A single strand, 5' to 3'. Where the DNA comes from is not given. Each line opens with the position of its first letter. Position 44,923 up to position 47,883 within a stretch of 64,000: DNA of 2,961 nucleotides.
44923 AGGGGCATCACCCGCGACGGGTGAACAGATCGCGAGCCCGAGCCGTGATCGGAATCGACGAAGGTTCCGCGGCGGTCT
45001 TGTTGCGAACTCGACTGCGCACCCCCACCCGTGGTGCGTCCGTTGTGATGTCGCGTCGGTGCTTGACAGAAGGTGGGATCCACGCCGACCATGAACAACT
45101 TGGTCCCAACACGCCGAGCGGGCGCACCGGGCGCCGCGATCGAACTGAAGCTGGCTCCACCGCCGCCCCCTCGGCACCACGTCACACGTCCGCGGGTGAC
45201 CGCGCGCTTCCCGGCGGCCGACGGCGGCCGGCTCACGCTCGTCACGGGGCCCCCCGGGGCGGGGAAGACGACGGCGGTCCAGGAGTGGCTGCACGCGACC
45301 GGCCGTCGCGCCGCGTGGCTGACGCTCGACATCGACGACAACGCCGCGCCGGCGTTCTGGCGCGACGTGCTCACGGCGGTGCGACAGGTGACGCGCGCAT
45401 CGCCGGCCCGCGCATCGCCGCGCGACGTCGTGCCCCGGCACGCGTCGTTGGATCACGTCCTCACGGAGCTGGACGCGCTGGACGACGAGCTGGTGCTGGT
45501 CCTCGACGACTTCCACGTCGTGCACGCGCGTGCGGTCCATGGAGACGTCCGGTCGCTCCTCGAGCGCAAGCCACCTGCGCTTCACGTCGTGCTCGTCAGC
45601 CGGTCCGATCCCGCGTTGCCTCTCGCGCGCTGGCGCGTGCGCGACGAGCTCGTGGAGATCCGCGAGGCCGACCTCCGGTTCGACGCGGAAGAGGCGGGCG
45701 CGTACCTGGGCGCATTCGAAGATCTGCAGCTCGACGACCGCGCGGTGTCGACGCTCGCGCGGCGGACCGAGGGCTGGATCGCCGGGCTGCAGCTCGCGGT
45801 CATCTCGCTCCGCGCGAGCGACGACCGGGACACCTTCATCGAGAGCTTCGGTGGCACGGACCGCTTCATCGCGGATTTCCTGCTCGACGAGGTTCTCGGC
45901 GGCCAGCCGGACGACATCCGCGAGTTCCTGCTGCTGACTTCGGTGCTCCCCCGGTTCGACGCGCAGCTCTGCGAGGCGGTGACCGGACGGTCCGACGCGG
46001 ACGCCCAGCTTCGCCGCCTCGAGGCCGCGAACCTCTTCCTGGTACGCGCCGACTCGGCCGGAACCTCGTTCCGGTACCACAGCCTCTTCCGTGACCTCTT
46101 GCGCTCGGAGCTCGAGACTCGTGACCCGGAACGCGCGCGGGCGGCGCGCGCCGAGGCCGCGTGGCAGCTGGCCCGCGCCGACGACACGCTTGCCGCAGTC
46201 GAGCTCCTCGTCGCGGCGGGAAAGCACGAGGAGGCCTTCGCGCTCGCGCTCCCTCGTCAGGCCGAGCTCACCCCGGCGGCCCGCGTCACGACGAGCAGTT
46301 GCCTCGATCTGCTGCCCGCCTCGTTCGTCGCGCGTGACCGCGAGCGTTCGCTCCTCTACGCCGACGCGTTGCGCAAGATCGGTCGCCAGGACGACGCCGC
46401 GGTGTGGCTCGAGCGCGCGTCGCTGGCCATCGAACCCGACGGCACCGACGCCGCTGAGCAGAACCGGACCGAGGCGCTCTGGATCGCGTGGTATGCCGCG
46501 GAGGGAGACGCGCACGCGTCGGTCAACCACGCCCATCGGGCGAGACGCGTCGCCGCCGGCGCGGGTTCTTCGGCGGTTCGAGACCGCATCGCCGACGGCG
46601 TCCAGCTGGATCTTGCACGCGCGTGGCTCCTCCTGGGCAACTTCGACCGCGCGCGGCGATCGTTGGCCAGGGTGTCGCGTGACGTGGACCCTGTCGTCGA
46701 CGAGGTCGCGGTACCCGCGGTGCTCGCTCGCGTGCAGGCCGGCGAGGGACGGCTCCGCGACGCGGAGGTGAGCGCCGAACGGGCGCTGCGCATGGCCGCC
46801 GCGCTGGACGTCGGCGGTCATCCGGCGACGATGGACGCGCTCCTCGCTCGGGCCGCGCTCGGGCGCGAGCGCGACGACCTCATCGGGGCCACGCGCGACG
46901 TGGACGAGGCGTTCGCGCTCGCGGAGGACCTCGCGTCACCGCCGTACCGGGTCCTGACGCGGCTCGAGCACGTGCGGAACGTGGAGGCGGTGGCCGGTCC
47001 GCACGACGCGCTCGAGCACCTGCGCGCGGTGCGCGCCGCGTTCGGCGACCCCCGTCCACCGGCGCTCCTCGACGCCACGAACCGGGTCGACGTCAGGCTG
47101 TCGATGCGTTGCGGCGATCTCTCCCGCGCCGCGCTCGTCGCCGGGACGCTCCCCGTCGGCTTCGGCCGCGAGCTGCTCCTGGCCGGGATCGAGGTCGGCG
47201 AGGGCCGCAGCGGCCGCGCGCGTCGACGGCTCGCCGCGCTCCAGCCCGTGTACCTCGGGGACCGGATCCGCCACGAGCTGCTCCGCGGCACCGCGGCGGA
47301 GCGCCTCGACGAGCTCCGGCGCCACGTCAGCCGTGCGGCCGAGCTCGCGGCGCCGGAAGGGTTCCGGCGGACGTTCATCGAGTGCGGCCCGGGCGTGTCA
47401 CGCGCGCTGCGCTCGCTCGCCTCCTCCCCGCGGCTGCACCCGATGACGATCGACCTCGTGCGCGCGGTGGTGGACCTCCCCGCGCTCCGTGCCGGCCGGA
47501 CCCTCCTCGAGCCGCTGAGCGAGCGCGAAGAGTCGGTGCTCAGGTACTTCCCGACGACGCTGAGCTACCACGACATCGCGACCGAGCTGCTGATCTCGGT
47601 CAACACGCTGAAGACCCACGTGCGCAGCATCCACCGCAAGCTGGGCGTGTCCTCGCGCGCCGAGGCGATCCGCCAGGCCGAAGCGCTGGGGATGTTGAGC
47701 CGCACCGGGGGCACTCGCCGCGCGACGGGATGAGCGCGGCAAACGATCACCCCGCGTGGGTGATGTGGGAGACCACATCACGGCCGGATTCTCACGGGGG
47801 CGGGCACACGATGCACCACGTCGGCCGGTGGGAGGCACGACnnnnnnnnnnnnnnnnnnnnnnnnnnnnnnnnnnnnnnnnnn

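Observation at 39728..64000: Eight copies of the palindrome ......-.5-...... mark most promoter gaps of a 24-kb block that also encodes three paralogous LAL regulators: a candidate undescribed regulon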

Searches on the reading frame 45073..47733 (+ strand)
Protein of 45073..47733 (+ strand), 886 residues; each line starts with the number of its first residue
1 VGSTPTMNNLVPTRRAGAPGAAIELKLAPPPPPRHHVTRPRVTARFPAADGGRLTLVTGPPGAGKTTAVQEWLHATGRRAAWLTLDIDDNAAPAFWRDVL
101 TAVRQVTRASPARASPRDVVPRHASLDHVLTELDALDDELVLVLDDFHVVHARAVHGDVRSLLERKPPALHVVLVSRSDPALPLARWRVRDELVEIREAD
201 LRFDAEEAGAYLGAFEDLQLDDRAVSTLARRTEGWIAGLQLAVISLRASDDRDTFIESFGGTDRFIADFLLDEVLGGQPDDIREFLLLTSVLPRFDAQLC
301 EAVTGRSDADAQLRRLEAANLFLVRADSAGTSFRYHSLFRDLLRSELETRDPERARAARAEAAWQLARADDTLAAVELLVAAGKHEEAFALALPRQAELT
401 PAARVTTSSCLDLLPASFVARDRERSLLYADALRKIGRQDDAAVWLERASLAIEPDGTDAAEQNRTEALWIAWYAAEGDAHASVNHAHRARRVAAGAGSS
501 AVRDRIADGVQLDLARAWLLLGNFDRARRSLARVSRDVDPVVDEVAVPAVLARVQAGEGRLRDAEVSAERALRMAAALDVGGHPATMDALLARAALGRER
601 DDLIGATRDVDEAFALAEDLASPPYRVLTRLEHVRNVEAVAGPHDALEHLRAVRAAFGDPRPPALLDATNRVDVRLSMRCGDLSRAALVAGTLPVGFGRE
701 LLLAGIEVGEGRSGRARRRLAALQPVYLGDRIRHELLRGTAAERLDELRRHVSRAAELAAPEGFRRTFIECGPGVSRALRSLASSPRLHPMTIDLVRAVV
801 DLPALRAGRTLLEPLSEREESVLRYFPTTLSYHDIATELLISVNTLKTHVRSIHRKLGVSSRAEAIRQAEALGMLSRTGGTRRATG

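Call 8: search_protein_families(library=pfam, proteins=[window:45073-47733:+], max_evalue=0.01)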
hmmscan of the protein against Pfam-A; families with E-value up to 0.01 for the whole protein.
window:45073-47733:+ (886 aa): 7 families
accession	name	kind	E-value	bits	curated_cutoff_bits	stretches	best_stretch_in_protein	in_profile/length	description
PF00196.25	GerE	-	1.3e-12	47.6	23.5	1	814-868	2-56/57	Bacterial regulatory proteins, luxR family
PF13191.12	AAA_16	-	2.9e-10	41.3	32.6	1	48-175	19-167/167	AAA ATPase domain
PF17874.7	TPR_MalT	-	2.6e-09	37.3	45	1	550-783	85-334/336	MalT-like TPR region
PF13401.12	AAA_22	-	5e-06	27.3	27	1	51-174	4-120/130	AAA domain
PF13671.12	AAA_33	-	0.0025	18.6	27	0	54-101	1-38/143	AAA domain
PF02492.25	cobW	-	0.0081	16.2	20.7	0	55-87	3-37/180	CobW/HypB/UreG, nucleotide-binding domain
PF25199.1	nSTAND_NTPase5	-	0.0083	16.4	34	0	47-96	36-85/145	Novel STAND NTPase 5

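Call 12: find_homologous_proteins(query=window:45073-47733:+, max_evalue=1e-20)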
Query window:45073-47733:+ (886 aa): 3303 proteins with E <= 1e-20 among 8000 candidates; the best 120 are listed.
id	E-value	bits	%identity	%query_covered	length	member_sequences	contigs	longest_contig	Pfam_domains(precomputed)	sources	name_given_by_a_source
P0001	0.0e+0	1802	100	95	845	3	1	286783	PF25873.1,PF17874.8,PF00196.26,PF13401.13,PF13191.13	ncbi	ncbi:MAG TPA: LuxR C-terminal-related transcriptional regulator [Acidimicrobiia bacterium]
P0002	0.0e+0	1575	85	99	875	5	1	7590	PF25873.1,PF17874.8,PF00196.26,PF13401.13,PF13191.13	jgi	jgi:ATP/maltotriose-dependent transcriptional regulator MalT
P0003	0.0e+0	1040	60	98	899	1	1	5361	PF25873.1,PF17874.8,PF00196.26,PF13401.13,PF13191.13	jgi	jgi:LuxR family maltose regulon positive regulatory protein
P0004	8.8e-249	846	54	98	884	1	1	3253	PF25873.1,PF17874.8,PF00196.26,PF13424.13,PF13401.13,PF13191.13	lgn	-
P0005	1.3e-244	833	54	94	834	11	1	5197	PF25873.1,PF17874.8,PF00196.26,PF13424.13,PF13401.13,PF13191.13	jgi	jgi:LuxR family maltose regulon positive regulatory protein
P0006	1.1e-238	813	52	99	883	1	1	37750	PF25873.1,PF17874.8,PF00196.26,PF13424.13,PF13401.13,PF13191.13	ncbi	-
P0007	2.3e-223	762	50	97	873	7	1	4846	PF25873.1,PF17874.8,PF00196.26,PF13401.13,PF13191.13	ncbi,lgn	-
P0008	2.0e-218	746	50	97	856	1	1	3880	PF25873.1,PF17874.8,PF00196.26,PF13401.13,PF13191.13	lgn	-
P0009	2.9e-206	706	48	95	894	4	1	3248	PF25873.1,PF17874.8,PF00196.26,PF13401.13,PF13191.13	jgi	jgi:LuxR family maltose regulon positive regulatory protein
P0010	1.9e-148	515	50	69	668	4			PF25873.1,PF13401.13,PF13191.13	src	-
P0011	3.3e-115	405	36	95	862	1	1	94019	PF25873.1,PF17874.8,PF00196.26,PF13401.13,PF13191.13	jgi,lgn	-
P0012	1.1e-114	403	36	97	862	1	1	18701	PF25873.1,PF17874.8,PF00196.26,PF13401.13,PF13191.13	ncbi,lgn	-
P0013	4.3e-104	368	36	97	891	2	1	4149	PF25873.1,PF17874.8,PF00196.26,PF13401.13,PF13191.13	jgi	jgi:LuxR family transcriptional regulator, maltose regulon positive regulatory protein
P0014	5.2e-100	354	36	70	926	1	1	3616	PF25873.1,PF17874.8,PF00196.26,PF13424.13,PF13191.13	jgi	jgi:LuxR family transcriptional regulator, maltose regulon positive regulatory protein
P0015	6.2e-100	354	38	73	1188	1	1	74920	PF03704.24,PF25873.1,PF17874.8,PF00196.26,PF13424.13,PF00486.35,PF07719.24,PF13191.13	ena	-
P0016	6.8e-100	354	36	96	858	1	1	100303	PF14559.13,PF25873.1,PF17874.8,PF00196.26,PF13424.13,PF13401.13,PF07719.24,PF13191.13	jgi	jgi:LuxR family maltose regulon positive regulatory protein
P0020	3.2e-99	352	35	97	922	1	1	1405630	PF25873.1,PF17874.8,PF00196.26,PF13424.13,PF13191.13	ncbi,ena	-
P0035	5.1e-97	344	37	95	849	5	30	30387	PF25873.1,PF17874.8,PF00196.26,PF13401.13,PF13191.13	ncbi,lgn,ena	-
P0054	9.6e-96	340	37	71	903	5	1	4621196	PF25873.1,PF17874.8,PF00196.26,PF13424.13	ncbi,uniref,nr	ncbi:LuxR C-terminal-related transcriptional regulator [Geodermatophilus normandii]|uniref:LuxR C-te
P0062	3.3e-95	338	35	97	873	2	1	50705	PF25873.1,PF17874.8,PF00196.26,PF13424.13,PF13401.13,PF07719.24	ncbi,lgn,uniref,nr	ncbi:LuxR family maltose regulon positive regulatory protein [Cryobacterium sp. CAN_C3]|uniref:LuxR 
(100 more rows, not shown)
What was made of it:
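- On Actinoplanes-type MalT-like LAL regulon (MRLGR type): WHD_MalT is among the precomputed domains of the identical protein P0001 (call 12).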

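Call 15: find_encoding_contigs(protein=P0006, flank=10000, max_places=4)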
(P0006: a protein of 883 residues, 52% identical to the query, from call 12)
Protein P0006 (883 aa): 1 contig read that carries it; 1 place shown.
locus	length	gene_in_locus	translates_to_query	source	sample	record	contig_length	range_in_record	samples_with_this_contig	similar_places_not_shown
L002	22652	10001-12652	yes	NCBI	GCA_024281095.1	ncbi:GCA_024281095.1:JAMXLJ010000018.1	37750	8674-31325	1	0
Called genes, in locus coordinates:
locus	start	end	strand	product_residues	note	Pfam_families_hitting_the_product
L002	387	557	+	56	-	-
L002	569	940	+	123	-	-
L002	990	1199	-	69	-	-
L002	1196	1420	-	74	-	-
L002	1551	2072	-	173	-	PF06271:RDD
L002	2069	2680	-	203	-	-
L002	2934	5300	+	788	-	PF03706:LPG_synthase_TM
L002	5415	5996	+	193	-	PF03729:DUF308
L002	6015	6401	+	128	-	PF13396:PLDc_N, PF09851:SHOCT (weak)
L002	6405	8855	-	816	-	PF13401:AAA_22 (faint), PF25873:WHD_MalT, PF17874:TPR_MalT, PF00196:GerE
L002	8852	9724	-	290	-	PF07885:Ion_trans_2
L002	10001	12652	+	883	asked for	PF13191:AAA_16, PF13401:AAA_22, PF25873:WHD_MalT, PF13424:TPR_12 (faint), PF17874:TPR_MalT (weak), PF00196:GerE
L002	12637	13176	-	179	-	-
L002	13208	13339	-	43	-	-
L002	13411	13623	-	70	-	-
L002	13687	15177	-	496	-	PF07690:MFS_1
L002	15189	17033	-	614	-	PF19291:TREH_N, PF00723:Glyco_hydro_15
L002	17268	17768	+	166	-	PF13396:PLDc_N (weak)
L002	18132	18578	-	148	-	PF07366:SnoaL, PF12680:SnoaL_2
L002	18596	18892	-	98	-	PF09851:SHOCT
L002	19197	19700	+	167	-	-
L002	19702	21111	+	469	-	PF10009:DUF2252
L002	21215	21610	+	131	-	PF23636:DUF7144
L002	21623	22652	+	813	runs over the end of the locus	PF03706:LPG_synthase_TM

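Call 16: find_encoding_contigs(protein=P0002, flank=10000, max_places=4)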
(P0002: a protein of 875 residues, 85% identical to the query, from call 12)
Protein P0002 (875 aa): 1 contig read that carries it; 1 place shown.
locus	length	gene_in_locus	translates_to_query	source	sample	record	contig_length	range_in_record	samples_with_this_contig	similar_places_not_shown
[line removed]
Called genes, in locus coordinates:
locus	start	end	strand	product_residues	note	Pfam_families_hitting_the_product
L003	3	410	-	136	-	?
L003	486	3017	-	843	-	PF13401:AAA_22 (weak), PF25873:WHD_MalT, PF17874:TPR_MalT (weak), PF00196:GerE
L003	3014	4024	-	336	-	PF07885:Ion_trans_2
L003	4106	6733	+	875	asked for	PF13191:AAA_16, PF13401:AAA_22 (weak), PF25873:WHD_MalT, PF17874:TPR_MalT, PF00196:GerE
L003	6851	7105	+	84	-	-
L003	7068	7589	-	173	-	?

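Call 20: find_encoding_contigs(protein=P0001, flank=10000, max_places=2)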
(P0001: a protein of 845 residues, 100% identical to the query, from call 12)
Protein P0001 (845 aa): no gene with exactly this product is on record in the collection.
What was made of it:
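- Tried and rejected: Looking up the identical NCBI protein P0001, to get the 287-kb source contig and its gene calls, returned 'not on record' (call 20).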

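Call 39: find_encoding_contigs(protein=P0054, flank=10000, max_places=2)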
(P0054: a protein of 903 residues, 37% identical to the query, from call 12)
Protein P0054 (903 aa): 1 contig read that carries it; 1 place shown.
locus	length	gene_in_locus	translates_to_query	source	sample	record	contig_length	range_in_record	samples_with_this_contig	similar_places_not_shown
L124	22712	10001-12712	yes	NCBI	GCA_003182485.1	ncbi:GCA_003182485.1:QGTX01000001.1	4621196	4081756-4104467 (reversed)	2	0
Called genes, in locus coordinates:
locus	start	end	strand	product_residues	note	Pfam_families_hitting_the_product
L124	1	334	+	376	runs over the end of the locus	PF01717:Meth_synt_2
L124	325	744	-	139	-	PF01809:YidD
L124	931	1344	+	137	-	-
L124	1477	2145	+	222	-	PF00072:Response_reg, PF00196:GerE, PF08281:Sigma70_r4_2 (weak)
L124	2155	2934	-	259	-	PF07730:HisKA_3, PF13581:HATPase_c_2, PF02518:HATPase_c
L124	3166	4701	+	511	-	PF14333:DUF4389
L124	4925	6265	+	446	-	PF00375:SDF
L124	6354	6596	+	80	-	-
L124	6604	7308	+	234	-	PF02517:Rce1-like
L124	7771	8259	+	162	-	PF07617:DUF1579 (weak)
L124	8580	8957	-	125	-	-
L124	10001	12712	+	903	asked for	PF13424:TPR_12 (faint), PF25873:WHD_MalT, PF17874:TPR_MalT, PF00196:GerE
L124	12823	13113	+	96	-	-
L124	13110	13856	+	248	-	PF14329:DUF4386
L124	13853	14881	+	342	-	PF08240:ADH_N, PF00107:ADH_zinc_N, PF13602:ADH_zinc_N_2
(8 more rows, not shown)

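Call 40: find_encoding_contigs(protein=P0062, flank=10000, max_places=2)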
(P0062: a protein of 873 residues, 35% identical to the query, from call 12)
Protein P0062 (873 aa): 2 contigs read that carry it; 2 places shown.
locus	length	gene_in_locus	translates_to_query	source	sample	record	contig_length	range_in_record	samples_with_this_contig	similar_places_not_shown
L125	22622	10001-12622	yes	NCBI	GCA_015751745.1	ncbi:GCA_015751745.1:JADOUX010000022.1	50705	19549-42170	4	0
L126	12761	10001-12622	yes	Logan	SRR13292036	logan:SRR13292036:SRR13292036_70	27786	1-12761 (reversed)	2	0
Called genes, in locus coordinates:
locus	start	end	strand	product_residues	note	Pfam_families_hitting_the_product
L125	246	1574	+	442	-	PF00070:Pyr_redox (faint), PF00890:FAD_binding_2 (weak), PF01266:DAO, PF01593:Amino_oxidase, PF01946:Thi4, PF07992:Pyr_redox_2 (weak), PF12831:FAD_oxidored (weak), PF13450:NAD_binding_8, +1 more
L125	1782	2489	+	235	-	PF00300:His_Phos_1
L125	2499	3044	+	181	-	PF11290:DUF3090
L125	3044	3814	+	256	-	-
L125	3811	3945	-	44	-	-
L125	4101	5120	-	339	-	-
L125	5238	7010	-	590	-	PF00528:BPD_transp_1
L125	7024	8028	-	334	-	PF00005:ABC_tran, PF13304:AAA_21 (faint), PF08402:TOBE_2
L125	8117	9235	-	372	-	PF01547:SBP_bac_1 (weak), PF13416:SBP_bac_8, PF13343:SBP_bac_6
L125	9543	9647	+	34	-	-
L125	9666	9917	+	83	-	-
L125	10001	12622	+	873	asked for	PF13401:AAA_22 (faint), PF25873:WHD_MalT, PF07719:TPR_2 (faint), PF13424:TPR_12 (faint), PF17874:TPR_MalT, PF00196:GerE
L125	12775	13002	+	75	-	-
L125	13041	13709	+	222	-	PF14329:DUF4386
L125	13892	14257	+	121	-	-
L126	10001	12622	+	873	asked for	PF13401:AAA_22 (faint), PF25873:WHD_MalT, PF07719:TPR_2 (faint), PF13424:TPR_12 (faint), PF17874:TPR_MalT, PF00196:GerE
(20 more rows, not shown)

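Call 41: find_encoding_contigs(protein=P0011, flank=10000, max_places=2)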
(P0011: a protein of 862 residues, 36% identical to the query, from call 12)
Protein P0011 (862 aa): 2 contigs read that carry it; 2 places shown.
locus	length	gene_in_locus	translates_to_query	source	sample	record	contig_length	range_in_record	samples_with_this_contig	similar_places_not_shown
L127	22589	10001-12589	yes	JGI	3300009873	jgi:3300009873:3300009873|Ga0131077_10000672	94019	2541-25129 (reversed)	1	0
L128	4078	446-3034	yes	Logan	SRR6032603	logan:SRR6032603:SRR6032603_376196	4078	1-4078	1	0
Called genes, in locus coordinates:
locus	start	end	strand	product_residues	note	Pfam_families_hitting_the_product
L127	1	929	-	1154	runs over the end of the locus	PF00211:Guanylate_cyc, PF13191:AAA_16, PF14559:TPR_19 (faint), PF17874:TPR_MalT (weak), PF00515:TPR_1 (faint), PF07719:TPR_2 (faint), PF13374:TPR_10 (faint), PF13424:TPR_12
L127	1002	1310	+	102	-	PF01329:Pterin_4a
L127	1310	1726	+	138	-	-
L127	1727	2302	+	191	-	PF12804:NTP_transf_3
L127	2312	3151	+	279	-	PF02634:FdhD-NarQ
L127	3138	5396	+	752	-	PF00384:Molybdopterin, PF01568:Molydop_binding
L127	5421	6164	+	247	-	PF00459:Inositol_P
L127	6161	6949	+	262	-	PF00459:Inositol_P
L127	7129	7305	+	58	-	-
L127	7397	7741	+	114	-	PF02467:Whib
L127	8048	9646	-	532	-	PF07690:MFS_1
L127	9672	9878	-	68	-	-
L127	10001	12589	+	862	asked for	PF13191:AAA_16 (weak), PF13401:AAA_22 (faint), PF25873:WHD_MalT, PF17874:TPR_MalT, PF00196:GerE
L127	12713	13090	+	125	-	PF23636:DUF7144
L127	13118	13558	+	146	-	PF19850:DUF6325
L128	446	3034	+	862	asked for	PF13191:AAA_16 (weak), PF13401:AAA_22 (faint), PF25873:WHD_MalT, PF17874:TPR_MalT, PF00196:GerE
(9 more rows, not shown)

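Call 44: find_encoding_contigs(protein=P0016, flank=10000, max_places=1)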
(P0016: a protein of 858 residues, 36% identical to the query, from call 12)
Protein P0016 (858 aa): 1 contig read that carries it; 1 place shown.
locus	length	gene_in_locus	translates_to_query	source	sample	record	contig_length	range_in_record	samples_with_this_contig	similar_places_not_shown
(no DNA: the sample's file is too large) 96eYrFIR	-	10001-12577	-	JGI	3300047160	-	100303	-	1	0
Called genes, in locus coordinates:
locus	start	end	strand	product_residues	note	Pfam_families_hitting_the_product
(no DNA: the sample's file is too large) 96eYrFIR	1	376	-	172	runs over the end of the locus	PF00376:MerR, PF13411:MerR_1, PF09278:MerR-DNA-bind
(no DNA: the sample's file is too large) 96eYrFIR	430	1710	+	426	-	-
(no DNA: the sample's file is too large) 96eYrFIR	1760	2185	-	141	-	PF06305:LapA_dom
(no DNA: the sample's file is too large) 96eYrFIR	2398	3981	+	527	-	PF19565:DUF6087 (faint), PF10708:DUF2510 (faint)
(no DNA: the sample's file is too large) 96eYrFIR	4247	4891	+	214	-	PF03724:META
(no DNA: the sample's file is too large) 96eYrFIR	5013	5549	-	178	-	-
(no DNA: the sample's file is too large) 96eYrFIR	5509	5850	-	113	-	-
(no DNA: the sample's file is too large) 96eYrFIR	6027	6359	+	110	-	-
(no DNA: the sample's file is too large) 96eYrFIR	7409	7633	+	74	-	-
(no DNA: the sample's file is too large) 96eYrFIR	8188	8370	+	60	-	PF03793:PASTA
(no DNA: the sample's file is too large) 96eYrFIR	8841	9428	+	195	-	-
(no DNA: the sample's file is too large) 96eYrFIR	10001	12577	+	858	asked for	PF13191:AAA_16, PF13401:AAA_22 (faint), PF25873:WHD_MalT, PF07719:TPR_2 (faint), PF14559:TPR_19 (faint), PF17874:TPR_MalT, PF13424:TPR_12, PF00196:GerE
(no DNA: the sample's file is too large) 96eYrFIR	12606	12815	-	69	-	-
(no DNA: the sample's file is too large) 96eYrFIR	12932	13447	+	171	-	PF19850:DUF6325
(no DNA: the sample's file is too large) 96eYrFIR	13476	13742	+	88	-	-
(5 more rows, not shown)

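Call 45: find_encoding_contigs(protein=P0035, flank=10000, max_places=2)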
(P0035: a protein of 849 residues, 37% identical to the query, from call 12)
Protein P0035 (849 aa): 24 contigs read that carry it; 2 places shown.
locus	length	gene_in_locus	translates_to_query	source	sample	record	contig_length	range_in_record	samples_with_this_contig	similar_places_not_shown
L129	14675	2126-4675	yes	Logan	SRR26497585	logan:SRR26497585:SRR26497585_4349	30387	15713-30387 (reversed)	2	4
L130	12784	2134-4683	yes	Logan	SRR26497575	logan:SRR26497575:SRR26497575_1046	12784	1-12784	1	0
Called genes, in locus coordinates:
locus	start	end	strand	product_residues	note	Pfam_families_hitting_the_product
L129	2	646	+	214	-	?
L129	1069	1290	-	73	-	-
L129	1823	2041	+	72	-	-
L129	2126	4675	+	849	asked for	PF13191:AAA_16, PF13401:AAA_22, PF25873:WHD_MalT, PF17874:TPR_MalT, PF00196:GerE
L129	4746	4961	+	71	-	-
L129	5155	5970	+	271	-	PF00561:Abhydrolase_1, PF12146:Hydrolase_4, PF12697:Abhydrolase_6, PF03096:Ndr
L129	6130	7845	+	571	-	PF13522:GATase_6, PF13537:GATase_7, PF00733:Asn_synthase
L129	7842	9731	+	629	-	PF00583:Acetyltransf_1, PF13508:Acetyltransf_7, PF08445:FR47, PF02655:ATP-grasp_3 (faint), PF08443:RimK (faint), PF02955:GSH-S_ATP (faint), PF07478:Dala_Dala_lig_C (weak)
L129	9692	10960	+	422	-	PF05343:Peptidase_M42, PF01546:Peptidase_M20 (weak)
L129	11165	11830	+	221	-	-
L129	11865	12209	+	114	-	-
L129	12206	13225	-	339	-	PF01408:GFO_IDH_MocA, PF22725:GFO_IDH_MocA_C3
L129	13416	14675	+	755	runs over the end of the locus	PF00912:Transgly, PF00905:Transpeptidase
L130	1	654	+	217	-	?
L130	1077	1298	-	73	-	-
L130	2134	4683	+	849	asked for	PF13191:AAA_16, PF13401:AAA_22, PF25873:WHD_MalT, PF17874:TPR_MalT, PF00196:GerE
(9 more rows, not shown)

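Call 46: find_encoding_contigs(protein=P0020, flank=10000, max_places=1)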
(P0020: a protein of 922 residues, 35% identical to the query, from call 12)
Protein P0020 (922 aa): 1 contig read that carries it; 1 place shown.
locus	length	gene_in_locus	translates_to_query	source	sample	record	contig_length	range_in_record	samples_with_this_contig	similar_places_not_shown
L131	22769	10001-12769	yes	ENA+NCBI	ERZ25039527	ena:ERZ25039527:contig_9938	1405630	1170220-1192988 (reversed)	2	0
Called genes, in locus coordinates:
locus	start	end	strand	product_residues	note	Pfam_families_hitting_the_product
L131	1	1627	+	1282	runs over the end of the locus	PF07705:CARDB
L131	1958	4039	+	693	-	PF12229:PG_binding_4, PF04294:VanW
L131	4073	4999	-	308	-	PF08240:ADH_N, PF00107:ADH_zinc_N, PF13602:ADH_zinc_N_2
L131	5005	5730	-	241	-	PF14329:DUF4386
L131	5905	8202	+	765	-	PF20703:nSTAND1 (weak), PF13401:AAA_22 (weak), PF13424:TPR_12 (faint), PF25872:HTH_77, PF00196:GerE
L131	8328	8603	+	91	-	-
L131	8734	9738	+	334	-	-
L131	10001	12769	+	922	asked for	PF13191:AAA_16 (weak), PF25873:WHD_MalT, PF13424:TPR_12 (faint), PF17874:TPR_MalT, PF00196:GerE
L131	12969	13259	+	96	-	-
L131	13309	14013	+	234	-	PF14329:DUF4386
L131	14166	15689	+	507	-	PF00501:AMP-binding, PF13193:AMP-binding_C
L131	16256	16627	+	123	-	PF14534:DUF4440 (weak), PF12680:SnoaL_2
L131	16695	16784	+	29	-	-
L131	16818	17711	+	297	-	PF04228:Zn_peptidase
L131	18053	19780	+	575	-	PF01408:GFO_IDH_MocA, PF02894:GFO_IDH_MocA_C, PF22725:GFO_IDH_MocA_C3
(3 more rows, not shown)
